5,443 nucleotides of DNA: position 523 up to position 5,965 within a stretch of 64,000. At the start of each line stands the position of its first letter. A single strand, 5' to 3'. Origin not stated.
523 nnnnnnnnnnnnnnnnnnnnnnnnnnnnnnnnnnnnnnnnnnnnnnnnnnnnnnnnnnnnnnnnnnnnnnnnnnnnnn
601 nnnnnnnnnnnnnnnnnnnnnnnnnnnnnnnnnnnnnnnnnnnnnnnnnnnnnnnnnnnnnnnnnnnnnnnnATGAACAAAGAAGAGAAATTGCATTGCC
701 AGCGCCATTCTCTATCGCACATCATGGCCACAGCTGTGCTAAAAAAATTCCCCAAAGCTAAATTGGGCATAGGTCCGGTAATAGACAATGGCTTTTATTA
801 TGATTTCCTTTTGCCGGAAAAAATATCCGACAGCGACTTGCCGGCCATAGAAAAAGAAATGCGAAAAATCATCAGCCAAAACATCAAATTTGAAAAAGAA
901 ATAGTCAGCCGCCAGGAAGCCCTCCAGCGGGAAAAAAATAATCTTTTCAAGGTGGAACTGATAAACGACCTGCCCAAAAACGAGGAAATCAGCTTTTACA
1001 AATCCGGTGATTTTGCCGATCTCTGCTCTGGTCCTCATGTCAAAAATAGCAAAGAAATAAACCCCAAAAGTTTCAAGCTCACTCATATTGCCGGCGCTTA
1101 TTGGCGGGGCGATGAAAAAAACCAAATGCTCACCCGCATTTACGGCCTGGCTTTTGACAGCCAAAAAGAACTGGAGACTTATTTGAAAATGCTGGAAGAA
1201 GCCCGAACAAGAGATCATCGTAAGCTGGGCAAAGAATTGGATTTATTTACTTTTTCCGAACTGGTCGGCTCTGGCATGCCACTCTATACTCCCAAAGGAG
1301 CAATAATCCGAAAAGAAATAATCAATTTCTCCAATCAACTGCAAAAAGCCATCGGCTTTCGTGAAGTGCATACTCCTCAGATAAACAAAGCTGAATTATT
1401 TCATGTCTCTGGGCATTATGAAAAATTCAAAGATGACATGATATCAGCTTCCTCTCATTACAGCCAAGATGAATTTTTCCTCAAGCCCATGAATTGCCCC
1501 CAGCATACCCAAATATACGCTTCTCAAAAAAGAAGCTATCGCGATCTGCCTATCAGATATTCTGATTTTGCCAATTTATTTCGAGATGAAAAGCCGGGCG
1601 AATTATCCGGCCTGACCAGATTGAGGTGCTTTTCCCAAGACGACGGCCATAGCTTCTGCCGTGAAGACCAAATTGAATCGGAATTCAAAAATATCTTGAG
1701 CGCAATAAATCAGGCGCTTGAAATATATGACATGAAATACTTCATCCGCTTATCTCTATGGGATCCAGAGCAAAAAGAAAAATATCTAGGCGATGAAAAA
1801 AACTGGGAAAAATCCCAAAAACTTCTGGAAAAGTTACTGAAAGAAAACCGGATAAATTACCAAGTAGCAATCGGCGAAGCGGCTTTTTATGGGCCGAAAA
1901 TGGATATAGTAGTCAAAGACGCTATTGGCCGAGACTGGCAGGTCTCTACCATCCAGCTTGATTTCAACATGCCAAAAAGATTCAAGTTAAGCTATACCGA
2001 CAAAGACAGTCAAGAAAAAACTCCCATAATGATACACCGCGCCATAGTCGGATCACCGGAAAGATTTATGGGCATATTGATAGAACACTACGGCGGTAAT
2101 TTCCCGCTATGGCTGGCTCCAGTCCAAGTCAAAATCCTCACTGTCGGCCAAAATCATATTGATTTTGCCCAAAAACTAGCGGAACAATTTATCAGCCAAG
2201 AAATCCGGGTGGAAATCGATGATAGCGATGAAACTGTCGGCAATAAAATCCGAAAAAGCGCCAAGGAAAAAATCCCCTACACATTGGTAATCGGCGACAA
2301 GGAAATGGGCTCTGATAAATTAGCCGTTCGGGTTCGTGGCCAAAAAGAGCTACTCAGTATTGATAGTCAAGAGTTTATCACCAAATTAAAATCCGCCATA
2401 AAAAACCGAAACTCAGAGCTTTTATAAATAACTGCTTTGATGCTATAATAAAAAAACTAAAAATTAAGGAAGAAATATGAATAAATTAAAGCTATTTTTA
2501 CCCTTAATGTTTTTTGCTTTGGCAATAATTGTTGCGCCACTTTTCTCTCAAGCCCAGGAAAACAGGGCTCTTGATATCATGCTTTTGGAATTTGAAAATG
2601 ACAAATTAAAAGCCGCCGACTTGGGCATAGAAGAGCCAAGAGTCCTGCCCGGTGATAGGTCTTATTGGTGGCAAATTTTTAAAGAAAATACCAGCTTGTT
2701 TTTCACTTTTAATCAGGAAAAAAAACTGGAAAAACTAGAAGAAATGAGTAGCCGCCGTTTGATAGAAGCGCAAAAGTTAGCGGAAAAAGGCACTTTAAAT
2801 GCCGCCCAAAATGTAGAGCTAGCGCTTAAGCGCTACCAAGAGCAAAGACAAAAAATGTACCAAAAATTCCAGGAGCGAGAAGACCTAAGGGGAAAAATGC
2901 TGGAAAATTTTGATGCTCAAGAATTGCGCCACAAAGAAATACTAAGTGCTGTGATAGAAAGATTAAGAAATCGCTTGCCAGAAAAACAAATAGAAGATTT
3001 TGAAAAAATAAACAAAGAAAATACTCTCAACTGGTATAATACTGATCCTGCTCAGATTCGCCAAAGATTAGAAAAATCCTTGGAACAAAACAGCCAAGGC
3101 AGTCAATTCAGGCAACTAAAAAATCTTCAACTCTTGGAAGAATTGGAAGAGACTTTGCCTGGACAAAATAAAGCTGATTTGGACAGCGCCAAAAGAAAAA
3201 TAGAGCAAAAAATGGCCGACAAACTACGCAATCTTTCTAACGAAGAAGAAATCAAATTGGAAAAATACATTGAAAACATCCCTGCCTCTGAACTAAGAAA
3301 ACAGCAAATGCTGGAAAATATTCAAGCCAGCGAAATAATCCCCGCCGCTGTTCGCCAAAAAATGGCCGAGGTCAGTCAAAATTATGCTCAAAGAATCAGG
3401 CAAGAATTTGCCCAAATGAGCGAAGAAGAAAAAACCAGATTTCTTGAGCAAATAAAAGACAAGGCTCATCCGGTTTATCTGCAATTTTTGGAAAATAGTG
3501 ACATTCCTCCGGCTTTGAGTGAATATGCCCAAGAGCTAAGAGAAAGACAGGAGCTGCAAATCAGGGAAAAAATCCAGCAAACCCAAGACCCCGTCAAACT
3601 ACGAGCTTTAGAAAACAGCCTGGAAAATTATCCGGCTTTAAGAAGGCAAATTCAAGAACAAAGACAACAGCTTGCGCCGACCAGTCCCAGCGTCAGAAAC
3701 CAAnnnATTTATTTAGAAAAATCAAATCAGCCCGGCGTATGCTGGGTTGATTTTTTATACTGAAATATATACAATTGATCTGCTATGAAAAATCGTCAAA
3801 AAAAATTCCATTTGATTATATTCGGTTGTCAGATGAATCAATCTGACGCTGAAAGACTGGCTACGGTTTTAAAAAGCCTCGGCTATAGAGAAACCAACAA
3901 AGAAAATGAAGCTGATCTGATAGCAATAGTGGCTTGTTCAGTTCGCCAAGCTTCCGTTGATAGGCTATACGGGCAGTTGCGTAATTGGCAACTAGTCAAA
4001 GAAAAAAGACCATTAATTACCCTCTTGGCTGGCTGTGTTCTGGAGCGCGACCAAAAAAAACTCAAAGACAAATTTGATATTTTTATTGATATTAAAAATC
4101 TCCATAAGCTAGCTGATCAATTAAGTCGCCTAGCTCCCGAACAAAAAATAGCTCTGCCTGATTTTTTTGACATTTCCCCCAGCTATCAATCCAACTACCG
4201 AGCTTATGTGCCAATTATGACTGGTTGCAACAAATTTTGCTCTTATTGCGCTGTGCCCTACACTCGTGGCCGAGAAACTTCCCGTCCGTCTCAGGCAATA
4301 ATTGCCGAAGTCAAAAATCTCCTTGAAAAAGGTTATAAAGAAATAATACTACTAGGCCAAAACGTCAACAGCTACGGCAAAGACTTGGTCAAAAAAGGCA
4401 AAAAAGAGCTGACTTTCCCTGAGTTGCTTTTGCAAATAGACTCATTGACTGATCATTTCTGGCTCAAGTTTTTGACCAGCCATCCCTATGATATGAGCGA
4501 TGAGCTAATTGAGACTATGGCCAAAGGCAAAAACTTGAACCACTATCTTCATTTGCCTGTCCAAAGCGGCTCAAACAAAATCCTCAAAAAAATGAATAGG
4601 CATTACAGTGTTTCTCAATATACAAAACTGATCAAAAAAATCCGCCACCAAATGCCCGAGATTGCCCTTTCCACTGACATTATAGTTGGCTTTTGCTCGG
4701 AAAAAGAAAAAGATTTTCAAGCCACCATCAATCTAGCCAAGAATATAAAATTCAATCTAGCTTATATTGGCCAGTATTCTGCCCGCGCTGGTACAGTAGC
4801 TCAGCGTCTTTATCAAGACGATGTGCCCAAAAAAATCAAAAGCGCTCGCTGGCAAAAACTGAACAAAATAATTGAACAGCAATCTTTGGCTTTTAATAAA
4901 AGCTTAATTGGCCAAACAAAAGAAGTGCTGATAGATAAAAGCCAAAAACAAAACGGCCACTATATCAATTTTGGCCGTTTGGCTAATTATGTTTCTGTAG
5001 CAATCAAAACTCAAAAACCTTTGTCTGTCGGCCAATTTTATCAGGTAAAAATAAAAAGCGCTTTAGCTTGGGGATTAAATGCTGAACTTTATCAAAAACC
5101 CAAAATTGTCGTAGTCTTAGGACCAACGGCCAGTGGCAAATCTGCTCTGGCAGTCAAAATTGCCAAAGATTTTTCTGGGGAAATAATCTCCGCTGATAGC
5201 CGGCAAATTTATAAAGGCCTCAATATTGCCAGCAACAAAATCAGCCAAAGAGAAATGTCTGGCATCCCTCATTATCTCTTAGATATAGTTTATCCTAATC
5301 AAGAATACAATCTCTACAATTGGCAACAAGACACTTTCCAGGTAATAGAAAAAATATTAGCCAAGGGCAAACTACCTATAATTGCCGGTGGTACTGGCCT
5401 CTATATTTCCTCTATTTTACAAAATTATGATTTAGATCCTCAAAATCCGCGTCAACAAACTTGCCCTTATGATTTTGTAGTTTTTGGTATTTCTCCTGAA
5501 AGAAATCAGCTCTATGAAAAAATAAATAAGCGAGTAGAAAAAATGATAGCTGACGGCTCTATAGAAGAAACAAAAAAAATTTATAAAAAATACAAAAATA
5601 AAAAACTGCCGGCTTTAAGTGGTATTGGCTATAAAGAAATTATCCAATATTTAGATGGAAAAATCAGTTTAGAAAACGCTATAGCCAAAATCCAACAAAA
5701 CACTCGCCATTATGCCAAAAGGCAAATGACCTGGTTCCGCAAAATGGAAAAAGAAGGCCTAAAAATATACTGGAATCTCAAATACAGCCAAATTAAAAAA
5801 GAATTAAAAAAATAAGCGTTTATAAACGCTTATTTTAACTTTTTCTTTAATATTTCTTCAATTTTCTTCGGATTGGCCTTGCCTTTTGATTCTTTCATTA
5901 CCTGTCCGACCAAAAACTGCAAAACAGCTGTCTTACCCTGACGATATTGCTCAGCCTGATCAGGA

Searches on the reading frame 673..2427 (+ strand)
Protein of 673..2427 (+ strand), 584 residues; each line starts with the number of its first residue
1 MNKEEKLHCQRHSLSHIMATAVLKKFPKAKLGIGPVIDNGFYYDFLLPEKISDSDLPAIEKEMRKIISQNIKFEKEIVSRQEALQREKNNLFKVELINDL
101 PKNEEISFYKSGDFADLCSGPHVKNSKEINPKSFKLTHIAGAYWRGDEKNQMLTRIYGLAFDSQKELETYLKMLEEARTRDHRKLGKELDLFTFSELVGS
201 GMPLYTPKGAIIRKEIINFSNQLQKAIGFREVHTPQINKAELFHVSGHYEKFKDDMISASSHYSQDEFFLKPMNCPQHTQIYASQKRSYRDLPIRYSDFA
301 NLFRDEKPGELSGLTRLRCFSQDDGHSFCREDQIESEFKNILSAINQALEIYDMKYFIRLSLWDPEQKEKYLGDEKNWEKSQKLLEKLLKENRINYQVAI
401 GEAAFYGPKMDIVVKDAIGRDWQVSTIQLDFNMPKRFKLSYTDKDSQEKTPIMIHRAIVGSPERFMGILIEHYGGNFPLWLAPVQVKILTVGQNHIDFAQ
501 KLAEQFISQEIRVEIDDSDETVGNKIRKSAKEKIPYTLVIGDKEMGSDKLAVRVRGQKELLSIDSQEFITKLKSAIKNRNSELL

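Call 8: find_related_loci(query=window:673-2424:+, collection=genome_contigs, flank=1500)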
Query window:673-2424:+ (584 aa) in genome_contigs; peptide patterns used: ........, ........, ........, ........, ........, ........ (x = any residue, [..] = any of these).
600 stretches matched a pattern (row limit reached: there are more); 598 encode a relative of the query (tblastn E <= 1e-3); the best 80 are kept; 80 distinct loci.
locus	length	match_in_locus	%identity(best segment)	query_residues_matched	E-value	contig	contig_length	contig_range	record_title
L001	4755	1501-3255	75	1-583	0e+0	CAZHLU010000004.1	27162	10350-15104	MAG TPA_asm: uncultured Gammaproteobacteria bacterium isolate SRP135725_co1_218 genome assembly, contig: NODE_2048_lengt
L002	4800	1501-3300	62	1-580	0e+0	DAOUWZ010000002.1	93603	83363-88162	MAG TPA_asm: bacterium isolate CSMAG_888 CSMAG_888_k141_63689_length_93603_cov_27.9996, whole genome shotgun sequence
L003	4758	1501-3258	62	1-572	0e+0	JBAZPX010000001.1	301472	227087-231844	MAG: Patescibacteria group bacterium isolate SO_2017_SWC_4 scaffold_43_c1_LP-4_2017, whole genome shotgun sequence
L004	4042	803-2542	61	5-579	0e+0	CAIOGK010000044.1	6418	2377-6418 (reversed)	Candidatus Falkowbacteria bacterium isolate Loclat_bin-04004 genome assembly, contig: bin-04004:044/137, whole genome sh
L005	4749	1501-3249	61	1-579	0e+0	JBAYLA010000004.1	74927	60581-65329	MAG: Candidatus Paceibacterota bacterium isolate SO_2016_GW1_92 scaffold00774_OW334_2016, whole genome shotgun sequence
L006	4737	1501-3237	60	1-573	0e+0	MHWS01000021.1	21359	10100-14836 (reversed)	MAG: Candidatus Zambryskibacteria bacterium RIFCSPLOWO2_12_FULL_39_16 rifcsplowo2_12_scaffold_4637, whole genome shotgun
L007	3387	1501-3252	56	5-584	0e+0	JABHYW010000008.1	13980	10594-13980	MAG: Candidatus Komeilibacteria bacterium isolate SI047_bin69 k141_226417, whole genome shotgun sequence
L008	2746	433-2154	56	7-579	0e+0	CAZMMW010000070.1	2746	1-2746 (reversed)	MAG TPA_asm: uncultured Gammaproteobacteria bacterium isolate SRP257756_co1_229 genome assembly, contig: NODE_36939_leng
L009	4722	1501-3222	55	1-572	0e+0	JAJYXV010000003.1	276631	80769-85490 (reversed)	MAG: bacterium isolate FK3.bin69 NODE_32_length_276631_cov_1.910421, whole genome shotgun sequence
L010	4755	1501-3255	56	1-584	0e+0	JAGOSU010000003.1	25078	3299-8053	MAG: Candidatus Paceibacterota bacterium isolate Gw_Eff_bin_347 Gw_Eff_3846_length_25078_cov_7.806781, whole genome shot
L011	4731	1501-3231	56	7-579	0e+0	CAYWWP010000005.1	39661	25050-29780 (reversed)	MAG TPA_asm: uncultured Candidatus Saccharibacteria bacterium isolate SRP135725_co1_119 genome assembly, contig: NODE_95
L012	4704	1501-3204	54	4-572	0e+0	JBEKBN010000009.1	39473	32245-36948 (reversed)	MAG: Minisyncoccia bacterium isolate SPRUCE 137 SPRUCE_137_9, whole genome shotgun sequence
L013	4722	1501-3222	53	11-583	0e+0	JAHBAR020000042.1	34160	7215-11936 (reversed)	MAG: Candidatus Kerfeldbacteria bacterium isolate AQU-08 c_000000072106, whole genome shotgun sequence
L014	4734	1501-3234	58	11-579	0e+0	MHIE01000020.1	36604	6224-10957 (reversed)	MAG: Candidatus Buchananbacteria bacterium RIFCSPHIGHO2_01_FULL_44_11 rifcsphigho2_01_scaffold_3660, whole genome shotgu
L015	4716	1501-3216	51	11-579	0e+0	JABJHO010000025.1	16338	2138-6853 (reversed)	MAG: Candidatus Magasanikbacteria bacterium isolate SI074_bin22 k141_1221531, whole genome shotgun sequence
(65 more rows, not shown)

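Call 32: find_encoding_contigs(protein=window:673-2427:+, flank=10000, max_places=4)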
Protein window:673-2427:+ (584 aa): no gene with exactly this product is on record in the collection.

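Call 54: search_protein_families(library=pfam, proteins=[window:673-2424:+])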
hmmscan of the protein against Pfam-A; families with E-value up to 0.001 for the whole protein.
window:673-2424:+ (584 aa): 3 families
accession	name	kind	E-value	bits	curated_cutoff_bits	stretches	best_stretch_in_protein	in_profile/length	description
PF00587.30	tRNA-synt_2b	-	5.3e-43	147.6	29.3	1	265-473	8-179/179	tRNA synthetase class II core domain (G, H, P, S and T)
PF03129.25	HGTP_anticodon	-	1e-20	74.1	21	1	485-574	1-93/94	Anticodon binding domain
PF07973.19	tRNA_SAD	-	1.3e-13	51.2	24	1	106-157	1-44/44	Threonyl and Alanyl tRNA synthetase second additional domain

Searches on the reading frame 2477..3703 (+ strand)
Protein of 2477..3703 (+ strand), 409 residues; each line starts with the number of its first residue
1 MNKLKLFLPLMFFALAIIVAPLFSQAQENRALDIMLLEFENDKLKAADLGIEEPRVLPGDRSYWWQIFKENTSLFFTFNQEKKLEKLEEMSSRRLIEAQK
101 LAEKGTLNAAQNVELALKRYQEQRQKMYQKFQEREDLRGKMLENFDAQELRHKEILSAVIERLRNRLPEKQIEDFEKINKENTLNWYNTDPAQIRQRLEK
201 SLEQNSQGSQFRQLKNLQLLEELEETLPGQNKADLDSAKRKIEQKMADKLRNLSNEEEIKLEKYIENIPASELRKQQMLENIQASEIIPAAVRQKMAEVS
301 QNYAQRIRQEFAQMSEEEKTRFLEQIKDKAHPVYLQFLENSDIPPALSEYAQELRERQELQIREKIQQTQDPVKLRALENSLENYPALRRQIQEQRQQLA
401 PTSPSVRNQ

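Call 54: search_protein_families(library=pfam, proteins=[window:2477-3703:+])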
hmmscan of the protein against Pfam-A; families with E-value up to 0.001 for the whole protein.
window:2477-3703:+ (409 aa): 2 families
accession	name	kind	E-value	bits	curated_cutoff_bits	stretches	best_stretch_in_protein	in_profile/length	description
PF18915.5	DUF5667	-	1.2e-12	48.5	27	1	56-164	2-97/99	Domain of unknown function (DUF5667)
PF05067.18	Mn_catalase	-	0.00057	19.4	27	0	125-212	41-129/284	Manganese containing catalase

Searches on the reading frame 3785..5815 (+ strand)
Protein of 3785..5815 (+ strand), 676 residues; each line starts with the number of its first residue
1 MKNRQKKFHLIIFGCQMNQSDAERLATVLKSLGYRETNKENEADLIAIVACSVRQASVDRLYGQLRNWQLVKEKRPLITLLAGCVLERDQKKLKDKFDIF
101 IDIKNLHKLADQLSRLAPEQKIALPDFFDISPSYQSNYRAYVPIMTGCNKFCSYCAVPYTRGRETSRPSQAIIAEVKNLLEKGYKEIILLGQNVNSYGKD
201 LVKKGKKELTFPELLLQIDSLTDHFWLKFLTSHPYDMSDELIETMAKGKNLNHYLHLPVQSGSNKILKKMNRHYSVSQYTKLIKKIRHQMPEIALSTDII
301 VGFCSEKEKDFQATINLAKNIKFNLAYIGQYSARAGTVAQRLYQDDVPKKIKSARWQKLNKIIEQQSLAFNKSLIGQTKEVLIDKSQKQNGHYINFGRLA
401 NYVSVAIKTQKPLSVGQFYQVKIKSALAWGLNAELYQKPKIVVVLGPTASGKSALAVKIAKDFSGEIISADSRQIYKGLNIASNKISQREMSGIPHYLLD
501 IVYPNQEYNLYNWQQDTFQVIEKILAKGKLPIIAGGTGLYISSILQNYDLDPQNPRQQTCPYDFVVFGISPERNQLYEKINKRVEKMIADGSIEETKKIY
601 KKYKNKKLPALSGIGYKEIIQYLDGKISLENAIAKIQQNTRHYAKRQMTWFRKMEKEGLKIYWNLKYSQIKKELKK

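Call 54: search_protein_families(library=pfam, proteins=[window:3785-5812:+])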
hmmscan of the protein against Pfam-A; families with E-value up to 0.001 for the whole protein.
window:3785-5812:+ (676 aa): 5 families
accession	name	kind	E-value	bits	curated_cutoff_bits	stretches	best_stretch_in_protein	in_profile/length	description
PF01715.23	IPPT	-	1.1e-61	209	23.6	2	557-653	146-242/243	IPP transferase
PF04055.27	Radical_SAM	-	8.9e-25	88.2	29.5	1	142-318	1-166/166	Radical SAM superfamily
PF00919.26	UPF0004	-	3.8e-20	72.2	27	1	7-98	1-91/98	Uncharacterized protein family UPF0004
PF01745.22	IPT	-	7e-08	32.6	20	1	440-626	2-185/233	Isopentenyl transferase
PF01938.26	TRAM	-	2.3e-05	24.6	21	1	373-435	2-60/61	TRAM domain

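Call 60: find_encoding_contigs(protein=window:3785-5815:+, flank=10000, max_places=3)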
Protein window:3785-5815:+ (676 aa): 1 contig read that carries it; 1 place shown.
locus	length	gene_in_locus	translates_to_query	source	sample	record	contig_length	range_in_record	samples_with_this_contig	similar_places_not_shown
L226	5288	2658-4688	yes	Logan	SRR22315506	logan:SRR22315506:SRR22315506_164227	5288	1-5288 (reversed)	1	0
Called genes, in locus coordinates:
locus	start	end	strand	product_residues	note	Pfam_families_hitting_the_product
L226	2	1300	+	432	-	?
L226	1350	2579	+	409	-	PF18915:DUF5667 (faint)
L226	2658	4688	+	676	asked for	PF00919:UPF0004, PF04055:Radical_SAM, PF01938:TRAM (faint), PF01745:IPT (weak), PF01715:IPPT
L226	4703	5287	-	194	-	?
